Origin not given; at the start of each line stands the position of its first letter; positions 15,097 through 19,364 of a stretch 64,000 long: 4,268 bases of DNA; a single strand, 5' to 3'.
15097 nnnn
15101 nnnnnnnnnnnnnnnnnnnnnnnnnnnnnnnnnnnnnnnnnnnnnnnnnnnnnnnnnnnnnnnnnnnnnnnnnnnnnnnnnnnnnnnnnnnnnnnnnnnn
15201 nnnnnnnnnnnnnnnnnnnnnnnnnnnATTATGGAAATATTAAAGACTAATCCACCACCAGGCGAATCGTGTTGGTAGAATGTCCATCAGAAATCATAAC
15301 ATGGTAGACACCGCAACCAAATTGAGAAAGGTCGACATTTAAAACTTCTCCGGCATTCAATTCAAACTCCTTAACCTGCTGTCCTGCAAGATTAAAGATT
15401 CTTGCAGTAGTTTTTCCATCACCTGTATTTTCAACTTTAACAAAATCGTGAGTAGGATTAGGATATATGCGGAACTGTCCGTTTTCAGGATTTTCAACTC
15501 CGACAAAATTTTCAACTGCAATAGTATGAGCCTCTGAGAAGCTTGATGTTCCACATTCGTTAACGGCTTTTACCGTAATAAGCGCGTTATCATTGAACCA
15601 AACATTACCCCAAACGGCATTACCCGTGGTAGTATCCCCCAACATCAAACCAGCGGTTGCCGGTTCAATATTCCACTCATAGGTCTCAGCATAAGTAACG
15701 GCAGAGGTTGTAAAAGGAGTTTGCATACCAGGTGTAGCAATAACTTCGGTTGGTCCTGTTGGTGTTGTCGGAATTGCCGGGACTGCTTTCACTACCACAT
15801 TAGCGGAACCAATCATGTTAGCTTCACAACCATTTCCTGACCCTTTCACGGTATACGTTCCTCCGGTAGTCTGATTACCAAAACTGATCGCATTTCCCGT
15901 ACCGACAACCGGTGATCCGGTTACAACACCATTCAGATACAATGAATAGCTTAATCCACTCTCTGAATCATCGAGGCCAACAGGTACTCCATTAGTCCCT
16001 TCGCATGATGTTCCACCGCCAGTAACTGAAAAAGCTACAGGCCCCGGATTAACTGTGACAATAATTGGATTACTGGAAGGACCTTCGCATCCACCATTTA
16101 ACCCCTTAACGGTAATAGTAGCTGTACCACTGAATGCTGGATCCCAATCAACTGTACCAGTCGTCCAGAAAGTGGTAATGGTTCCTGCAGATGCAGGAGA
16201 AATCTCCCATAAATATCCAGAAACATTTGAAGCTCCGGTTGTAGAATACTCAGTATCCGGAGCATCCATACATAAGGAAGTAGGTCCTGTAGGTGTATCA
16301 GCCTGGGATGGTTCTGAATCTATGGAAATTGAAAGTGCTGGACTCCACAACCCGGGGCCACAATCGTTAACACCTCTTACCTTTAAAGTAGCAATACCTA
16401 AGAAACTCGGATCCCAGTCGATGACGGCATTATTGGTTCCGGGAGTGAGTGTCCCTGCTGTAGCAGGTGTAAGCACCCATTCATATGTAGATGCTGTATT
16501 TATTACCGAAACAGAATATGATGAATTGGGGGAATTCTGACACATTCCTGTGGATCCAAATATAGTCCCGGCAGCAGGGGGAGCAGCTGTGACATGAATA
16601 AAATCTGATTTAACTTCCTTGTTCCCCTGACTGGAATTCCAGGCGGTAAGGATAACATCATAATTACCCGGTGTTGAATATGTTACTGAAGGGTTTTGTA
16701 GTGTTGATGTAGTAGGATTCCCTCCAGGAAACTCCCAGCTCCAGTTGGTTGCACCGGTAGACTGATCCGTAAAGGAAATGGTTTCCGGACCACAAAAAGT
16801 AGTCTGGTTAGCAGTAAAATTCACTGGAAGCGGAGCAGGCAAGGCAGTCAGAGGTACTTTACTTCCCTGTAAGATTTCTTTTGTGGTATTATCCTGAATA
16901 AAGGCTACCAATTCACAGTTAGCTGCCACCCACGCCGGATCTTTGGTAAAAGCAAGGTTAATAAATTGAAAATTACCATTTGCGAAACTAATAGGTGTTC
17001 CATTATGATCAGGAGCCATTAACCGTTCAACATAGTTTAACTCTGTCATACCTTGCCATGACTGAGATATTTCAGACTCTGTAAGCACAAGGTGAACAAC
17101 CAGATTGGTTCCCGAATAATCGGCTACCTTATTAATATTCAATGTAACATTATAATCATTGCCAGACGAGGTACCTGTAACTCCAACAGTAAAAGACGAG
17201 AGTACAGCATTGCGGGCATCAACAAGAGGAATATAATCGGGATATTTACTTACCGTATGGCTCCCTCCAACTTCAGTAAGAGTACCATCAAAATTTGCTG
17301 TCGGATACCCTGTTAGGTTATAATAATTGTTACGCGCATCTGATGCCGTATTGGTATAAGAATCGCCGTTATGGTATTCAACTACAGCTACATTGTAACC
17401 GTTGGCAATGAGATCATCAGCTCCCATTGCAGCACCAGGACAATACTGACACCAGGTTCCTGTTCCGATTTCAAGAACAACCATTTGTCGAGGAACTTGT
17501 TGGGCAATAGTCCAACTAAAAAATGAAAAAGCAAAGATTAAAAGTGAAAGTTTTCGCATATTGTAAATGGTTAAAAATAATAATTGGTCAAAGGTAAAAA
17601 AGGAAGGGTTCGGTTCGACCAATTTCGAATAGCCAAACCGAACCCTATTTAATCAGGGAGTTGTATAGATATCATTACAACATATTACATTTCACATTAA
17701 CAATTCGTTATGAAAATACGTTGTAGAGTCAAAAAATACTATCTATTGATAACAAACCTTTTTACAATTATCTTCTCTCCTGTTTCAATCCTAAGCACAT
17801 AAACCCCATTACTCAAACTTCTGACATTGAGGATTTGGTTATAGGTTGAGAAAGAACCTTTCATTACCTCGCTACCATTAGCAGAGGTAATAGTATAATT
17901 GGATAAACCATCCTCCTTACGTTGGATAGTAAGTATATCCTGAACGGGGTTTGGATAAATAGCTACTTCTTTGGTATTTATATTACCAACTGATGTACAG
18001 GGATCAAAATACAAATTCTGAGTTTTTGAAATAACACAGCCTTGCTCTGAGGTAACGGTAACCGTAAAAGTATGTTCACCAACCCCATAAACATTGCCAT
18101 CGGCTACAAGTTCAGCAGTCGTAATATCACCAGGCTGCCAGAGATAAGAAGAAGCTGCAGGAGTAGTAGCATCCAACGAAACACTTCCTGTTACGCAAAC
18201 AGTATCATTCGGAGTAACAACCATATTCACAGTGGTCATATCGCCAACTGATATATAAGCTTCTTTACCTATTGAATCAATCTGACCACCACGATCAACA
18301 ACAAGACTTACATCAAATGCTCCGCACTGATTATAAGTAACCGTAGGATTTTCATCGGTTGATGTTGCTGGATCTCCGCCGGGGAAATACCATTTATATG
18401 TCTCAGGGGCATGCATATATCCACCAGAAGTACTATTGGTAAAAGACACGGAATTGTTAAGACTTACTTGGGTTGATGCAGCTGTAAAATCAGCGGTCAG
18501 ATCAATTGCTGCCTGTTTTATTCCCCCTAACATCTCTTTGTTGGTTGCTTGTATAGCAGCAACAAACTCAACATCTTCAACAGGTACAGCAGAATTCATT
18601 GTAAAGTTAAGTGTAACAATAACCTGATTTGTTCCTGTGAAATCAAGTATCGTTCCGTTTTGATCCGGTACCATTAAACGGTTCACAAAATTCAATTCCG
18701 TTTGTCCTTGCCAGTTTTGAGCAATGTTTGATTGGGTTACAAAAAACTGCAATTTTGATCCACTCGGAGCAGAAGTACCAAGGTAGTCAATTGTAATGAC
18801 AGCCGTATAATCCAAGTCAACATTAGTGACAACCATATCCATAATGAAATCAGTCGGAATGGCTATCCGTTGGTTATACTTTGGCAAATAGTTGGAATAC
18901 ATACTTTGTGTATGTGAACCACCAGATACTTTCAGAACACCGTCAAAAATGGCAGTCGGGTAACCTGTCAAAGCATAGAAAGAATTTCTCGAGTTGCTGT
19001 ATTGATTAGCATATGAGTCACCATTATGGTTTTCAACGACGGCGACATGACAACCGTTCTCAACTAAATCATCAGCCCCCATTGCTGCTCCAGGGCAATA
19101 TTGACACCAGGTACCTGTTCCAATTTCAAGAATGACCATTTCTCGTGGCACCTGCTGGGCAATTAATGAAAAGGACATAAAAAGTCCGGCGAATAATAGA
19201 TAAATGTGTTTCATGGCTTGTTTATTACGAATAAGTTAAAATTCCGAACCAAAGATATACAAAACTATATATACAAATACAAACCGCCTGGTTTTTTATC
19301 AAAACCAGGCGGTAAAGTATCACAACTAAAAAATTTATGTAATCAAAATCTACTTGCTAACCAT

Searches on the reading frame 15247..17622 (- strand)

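Call 92: search_protein_families(library=pfam, proteins=[window:15247-17622:-], max_evalue=0.00001)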
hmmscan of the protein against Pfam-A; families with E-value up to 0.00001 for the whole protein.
window:15247-17622:- (791 aa): 5 families
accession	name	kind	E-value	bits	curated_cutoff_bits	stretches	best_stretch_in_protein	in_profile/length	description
PF19408.5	PKD_6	-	1.1e-18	67.8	25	1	348-424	2-75/82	PKD-like domain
PF11551.14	Omp28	-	5.2e-11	43.1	34.9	1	95-258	2-167/171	Outer membrane protein Omp28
PF18962.6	Por_Secre_tail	-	7.7e-11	42.6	27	1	719-790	1-75/75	Secretion system C-terminal sorting domain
PF18911.6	PKD_4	-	8.2e-10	39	27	1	278-342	16-83/85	PKD domain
PF00801.26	PKD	-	5.9e-09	36.3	23.5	1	268-330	3-68/80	PKD domain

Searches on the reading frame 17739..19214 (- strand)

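Call 92: search_protein_families(library=pfam, proteins=[window:17739-19214:-], max_evalue=0.00001)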
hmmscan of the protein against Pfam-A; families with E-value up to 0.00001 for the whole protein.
window:17739-19214:- (491 aa): 2 families
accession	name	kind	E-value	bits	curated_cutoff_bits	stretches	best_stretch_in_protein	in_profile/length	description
PF18962.6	Por_Secre_tail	-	4e-13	49.9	27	1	419-489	1-75/75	Secretion system C-terminal sorting domain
PF18911.6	PKD_4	-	3.7e-10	40.2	27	1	244-319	8-81/85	PKD domain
